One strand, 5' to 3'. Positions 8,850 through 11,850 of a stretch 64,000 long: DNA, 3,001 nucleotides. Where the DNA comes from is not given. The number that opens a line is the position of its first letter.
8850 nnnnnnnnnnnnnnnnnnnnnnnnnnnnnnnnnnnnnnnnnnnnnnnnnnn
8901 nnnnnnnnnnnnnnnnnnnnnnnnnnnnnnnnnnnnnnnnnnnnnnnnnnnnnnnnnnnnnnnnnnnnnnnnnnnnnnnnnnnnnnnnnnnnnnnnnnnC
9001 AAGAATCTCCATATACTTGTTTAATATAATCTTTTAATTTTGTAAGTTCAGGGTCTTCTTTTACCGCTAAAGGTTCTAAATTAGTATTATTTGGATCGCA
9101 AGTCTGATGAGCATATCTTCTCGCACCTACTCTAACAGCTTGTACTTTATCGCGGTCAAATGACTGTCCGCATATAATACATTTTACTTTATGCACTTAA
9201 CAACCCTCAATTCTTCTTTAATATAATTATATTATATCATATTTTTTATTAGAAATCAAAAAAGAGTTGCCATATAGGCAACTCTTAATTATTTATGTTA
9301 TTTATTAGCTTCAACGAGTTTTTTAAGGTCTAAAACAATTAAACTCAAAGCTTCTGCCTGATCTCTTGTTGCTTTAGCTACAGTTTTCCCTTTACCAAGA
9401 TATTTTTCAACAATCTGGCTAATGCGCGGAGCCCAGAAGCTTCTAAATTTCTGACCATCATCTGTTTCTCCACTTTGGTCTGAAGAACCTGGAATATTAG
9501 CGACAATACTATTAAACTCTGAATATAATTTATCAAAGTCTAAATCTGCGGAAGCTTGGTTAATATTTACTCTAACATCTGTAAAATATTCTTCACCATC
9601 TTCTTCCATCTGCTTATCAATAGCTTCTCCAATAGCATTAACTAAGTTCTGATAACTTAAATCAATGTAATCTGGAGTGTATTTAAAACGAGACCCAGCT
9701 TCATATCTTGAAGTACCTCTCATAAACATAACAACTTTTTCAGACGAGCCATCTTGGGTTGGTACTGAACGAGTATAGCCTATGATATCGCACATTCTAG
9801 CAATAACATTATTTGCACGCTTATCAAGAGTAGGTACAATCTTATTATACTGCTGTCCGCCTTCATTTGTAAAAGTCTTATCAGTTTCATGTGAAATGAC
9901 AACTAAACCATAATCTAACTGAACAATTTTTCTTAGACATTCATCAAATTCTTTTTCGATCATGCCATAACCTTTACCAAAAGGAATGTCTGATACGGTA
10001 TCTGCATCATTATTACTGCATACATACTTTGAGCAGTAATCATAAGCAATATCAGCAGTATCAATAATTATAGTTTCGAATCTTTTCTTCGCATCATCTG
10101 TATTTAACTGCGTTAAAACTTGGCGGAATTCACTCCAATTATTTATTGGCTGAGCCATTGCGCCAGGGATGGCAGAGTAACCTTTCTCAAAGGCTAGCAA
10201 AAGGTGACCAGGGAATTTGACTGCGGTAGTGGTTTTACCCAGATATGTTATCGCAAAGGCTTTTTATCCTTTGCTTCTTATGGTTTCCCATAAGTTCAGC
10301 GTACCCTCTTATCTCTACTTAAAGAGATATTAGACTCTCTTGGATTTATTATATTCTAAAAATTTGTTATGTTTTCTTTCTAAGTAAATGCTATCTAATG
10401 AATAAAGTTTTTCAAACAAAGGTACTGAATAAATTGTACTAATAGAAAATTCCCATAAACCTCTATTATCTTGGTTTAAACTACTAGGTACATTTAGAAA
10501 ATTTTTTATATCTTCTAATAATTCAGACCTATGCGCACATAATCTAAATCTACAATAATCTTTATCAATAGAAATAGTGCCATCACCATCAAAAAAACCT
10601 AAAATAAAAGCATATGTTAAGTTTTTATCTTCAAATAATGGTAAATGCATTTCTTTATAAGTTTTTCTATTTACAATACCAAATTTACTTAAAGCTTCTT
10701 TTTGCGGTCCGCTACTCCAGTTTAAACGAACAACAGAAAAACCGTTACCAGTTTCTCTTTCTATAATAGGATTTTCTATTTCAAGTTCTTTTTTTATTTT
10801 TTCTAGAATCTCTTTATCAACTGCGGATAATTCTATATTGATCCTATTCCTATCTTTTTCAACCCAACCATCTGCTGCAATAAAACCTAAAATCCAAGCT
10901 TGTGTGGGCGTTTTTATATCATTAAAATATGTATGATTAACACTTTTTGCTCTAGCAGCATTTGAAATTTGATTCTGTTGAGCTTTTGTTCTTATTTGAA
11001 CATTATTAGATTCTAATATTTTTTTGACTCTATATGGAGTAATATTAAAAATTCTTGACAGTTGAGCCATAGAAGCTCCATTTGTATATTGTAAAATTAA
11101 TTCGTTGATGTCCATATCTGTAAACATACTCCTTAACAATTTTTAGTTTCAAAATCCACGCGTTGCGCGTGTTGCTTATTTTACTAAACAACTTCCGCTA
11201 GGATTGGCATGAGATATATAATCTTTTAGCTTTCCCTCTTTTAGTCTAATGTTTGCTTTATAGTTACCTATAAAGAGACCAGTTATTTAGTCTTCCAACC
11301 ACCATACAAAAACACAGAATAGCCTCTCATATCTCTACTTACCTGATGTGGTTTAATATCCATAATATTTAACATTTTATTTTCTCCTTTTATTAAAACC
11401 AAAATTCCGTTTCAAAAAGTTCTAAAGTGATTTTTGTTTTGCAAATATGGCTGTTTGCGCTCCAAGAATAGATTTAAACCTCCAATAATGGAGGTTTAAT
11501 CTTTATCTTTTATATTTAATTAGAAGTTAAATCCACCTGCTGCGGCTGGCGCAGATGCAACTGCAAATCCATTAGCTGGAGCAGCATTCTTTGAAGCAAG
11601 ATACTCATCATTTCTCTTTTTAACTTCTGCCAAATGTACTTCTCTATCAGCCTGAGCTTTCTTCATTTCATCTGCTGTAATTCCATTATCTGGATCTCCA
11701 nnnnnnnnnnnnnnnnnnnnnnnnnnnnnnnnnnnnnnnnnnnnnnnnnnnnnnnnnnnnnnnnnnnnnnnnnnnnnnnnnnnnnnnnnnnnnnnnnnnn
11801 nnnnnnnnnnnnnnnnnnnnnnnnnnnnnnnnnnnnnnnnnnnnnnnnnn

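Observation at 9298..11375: Group I intron with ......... homing endonuclease splitting the Walker A motif of a Sak4/AAA_24-like ATPase gene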

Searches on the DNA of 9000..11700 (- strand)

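Call 3: search_rna_families(source=window, start=9000, end=11700, threshold=evalue, max_evalue=1, show_alignments=3)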
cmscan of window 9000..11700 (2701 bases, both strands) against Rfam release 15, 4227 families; matches with E-value up to 1: 3.
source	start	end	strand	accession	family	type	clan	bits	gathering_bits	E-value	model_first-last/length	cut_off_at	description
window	11470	11532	-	RF02495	ohsC_RNA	Gene; antitoxin;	-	27.5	50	0.23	1-77/77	no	Oppression of Hydrophobic ORF by sRNA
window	11416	11504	+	RF01859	Phe_leader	Cis-reg; leader;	-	23.2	55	0.78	1-125/125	no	Phenylalanine leader peptide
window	11469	11546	-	RF01859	Phe_leader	Cis-reg; leader;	-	23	55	0.89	1-125/125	no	Phenylalanine leader peptide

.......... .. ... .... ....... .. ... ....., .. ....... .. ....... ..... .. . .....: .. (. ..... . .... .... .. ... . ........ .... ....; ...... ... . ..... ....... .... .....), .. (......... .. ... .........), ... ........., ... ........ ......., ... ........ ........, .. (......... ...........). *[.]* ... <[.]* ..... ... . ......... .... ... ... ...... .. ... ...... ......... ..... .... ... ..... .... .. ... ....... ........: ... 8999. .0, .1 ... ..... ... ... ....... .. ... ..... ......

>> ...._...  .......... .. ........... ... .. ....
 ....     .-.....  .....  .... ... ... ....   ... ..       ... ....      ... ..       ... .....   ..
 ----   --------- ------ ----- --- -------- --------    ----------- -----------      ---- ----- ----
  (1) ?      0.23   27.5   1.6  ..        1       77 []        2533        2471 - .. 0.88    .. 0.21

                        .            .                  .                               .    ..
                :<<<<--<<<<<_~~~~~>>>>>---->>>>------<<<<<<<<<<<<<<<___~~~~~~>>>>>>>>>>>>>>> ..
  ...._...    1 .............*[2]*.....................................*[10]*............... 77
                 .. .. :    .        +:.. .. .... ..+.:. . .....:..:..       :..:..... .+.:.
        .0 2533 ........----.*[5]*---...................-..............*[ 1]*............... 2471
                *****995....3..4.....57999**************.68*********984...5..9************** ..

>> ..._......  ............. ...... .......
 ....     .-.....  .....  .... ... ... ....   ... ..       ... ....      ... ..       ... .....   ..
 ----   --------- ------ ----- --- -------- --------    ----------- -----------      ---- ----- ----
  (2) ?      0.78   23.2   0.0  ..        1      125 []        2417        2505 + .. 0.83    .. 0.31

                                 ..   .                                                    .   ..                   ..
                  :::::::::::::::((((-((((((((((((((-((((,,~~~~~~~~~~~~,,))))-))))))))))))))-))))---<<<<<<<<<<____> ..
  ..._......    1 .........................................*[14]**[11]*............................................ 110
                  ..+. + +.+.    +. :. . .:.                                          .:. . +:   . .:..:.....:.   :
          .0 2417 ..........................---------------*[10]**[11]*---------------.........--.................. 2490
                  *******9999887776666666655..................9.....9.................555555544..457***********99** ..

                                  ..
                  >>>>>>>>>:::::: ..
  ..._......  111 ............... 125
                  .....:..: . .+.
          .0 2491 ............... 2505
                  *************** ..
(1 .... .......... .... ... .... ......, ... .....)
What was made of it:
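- On Group I intron (Rfam RF00028 and the classical definition): No hit at E<=1 on 9000-11700 (call 3).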

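Call 5: search_dna_similar(query=window:9200-11500:-, collection=phages, mode=near, max_rows=30)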
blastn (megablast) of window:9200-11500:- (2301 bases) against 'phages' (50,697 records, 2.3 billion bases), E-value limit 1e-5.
Records with a match: 61; places in all: 61; records where one place covers at least 80% of the query: 0.
Best place of each record, by identity: 80-90% 61.
By first word of the organism name: Streptococcus 61.
By host as written in the record: Streptococcus thermophilus 47; Streptococcus thermophilus ST47795 6; Streptococcus thermophilus ST68757 3; Streptococcus thermophilus ST64985 3; Streptococcus thermophilus ST64476 2.
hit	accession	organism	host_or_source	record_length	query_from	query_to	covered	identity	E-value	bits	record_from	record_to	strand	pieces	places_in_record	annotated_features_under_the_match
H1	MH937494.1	Streptococcus phage CHPC1042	Streptococcus thermophilus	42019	1175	1255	4%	86.7%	5e-15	90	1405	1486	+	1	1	none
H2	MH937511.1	Streptococcus phage CHPC1247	Streptococcus thermophilus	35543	1175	1255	4%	86.7%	5e-15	90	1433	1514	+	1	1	none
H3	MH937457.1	Streptococcus phage CHPC1248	Streptococcus thermophilus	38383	1175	1255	4%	86.7%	5e-15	90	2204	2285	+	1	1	none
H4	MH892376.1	Streptococcus phage SW1151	Streptococcus thermophilus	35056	1175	1255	4%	86.7%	5e-15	90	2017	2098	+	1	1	none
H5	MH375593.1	Streptococcus phage 93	Streptococcus thermophilus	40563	1175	1255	4%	86.7%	5e-15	90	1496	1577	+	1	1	none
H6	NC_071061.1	Streptococcus phage CHPC1042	Streptococcus thermophilus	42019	1175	1255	4%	86.7%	5e-15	90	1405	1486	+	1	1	none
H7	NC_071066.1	Streptococcus phage CHPC1247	Streptococcus thermophilus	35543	1175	1255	4%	86.7%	5e-15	90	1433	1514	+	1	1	none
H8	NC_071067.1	Streptococcus phage CHPC1248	Streptococcus thermophilus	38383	1175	1255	4%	86.7%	5e-15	90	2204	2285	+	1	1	none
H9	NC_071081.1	Streptococcus phage SW1151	Streptococcus thermophilus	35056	1175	1255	4%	86.7%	5e-15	90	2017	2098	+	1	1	none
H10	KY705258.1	Streptococcus phage P4761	Streptococcus thermophilus ST64476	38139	1175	1255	4%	85.5%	2e-13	84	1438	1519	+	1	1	none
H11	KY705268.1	Streptococcus phage P7571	Streptococcus thermophilus ST68757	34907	1175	1255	4%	85.5%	2e-13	84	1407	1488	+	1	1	none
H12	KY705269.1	Streptococcus phage P7572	Streptococcus thermophilus ST68757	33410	1175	1255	4%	85.5%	2e-13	84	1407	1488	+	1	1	none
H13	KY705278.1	Streptococcus phage P7952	Streptococcus thermophilus ST47795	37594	1175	1255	4%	85.5%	2e-13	84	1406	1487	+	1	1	none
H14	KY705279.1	Streptococcus phage P7953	Streptococcus thermophilus ST47795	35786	1175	1255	4%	85.5%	2e-13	84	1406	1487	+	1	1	none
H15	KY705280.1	Streptococcus phage P7954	Streptococcus thermophilus ST47795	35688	1175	1255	4%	85.5%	2e-13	84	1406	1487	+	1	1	none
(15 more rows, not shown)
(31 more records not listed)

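Call 7: get_annotated_region(hit=H1, flank=2500)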
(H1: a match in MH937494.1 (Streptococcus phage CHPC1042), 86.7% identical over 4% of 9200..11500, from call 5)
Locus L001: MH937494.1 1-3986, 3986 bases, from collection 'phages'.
description: Streptococcus phage CHPC1042, complete genome.
organism: Streptococcus phage CHPC1042 (NCBI taxid 2365016)
taxonomy: Viruses; Duplodnaviria; Heunggongvirae; Uroviricota; Caudoviricetes; Aliceevansviridae; Brussowvirus; Brussowvirus CHPC1042
host: Streptococcus thermophilus; source: -; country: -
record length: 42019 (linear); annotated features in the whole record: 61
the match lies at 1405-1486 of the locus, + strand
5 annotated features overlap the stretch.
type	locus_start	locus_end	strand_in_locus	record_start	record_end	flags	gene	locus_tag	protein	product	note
CDS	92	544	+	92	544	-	-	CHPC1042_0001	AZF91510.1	terminase small subunit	-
CDS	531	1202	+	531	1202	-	-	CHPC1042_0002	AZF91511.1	terminase large subunit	-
CDS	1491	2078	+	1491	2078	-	-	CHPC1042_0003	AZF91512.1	terminase large subunit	-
CDS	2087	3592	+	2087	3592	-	-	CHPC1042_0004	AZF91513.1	portal protein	-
CDS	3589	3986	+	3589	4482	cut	-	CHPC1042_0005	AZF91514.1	hypothetical protein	-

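Call 9: search_rna_families(source=L001, start=1000, end=1700, threshold=evalue, max_evalue=1, show_alignments=2)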
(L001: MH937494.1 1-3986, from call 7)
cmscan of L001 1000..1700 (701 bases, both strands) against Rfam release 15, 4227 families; matches with E-value up to 1: 1.
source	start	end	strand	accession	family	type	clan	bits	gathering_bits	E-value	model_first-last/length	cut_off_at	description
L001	1172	1455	+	RF00028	Intron_gpI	Intron;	-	51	50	5.4e-12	1-253/253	no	Group I catalytic intron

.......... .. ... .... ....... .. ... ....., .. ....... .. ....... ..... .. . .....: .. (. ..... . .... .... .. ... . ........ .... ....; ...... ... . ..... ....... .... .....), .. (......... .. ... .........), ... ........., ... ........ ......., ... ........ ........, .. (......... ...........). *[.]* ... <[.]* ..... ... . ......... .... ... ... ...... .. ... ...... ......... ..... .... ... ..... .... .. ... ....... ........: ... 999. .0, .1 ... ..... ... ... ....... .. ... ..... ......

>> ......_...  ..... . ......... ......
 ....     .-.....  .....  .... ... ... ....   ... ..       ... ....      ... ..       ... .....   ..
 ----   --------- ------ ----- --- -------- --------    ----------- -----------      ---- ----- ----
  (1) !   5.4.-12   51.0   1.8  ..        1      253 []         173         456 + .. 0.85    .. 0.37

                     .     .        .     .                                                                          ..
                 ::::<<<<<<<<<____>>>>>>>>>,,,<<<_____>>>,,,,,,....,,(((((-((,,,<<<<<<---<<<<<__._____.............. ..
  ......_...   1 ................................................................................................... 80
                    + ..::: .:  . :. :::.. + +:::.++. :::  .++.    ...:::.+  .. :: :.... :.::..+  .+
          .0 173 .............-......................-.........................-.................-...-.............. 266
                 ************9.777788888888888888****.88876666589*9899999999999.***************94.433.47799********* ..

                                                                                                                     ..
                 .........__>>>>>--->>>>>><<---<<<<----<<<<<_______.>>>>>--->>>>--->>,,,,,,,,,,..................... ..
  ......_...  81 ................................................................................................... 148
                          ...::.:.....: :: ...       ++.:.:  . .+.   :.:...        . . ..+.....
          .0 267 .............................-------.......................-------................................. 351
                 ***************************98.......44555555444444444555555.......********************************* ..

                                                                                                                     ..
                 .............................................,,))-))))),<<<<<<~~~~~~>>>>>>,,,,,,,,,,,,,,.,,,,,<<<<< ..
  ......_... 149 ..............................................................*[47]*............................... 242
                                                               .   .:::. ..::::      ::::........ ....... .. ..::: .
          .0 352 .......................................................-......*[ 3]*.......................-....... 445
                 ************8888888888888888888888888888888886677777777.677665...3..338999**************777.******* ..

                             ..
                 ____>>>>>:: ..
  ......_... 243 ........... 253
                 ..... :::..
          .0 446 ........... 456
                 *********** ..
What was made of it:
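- On Subgroup IA of group I introns: The validated relative has a ~95-nt insertion at the same place (call 9).
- Window 10246-10326 is 86% identical to the 3' end of the CHPC1042 terminase intron (call 5), which scores 51 bits on RF00028 (gathering score 50, E 5e-12; call 9). The 3' end is homologous to a validated group I intron (calls 5, 9).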
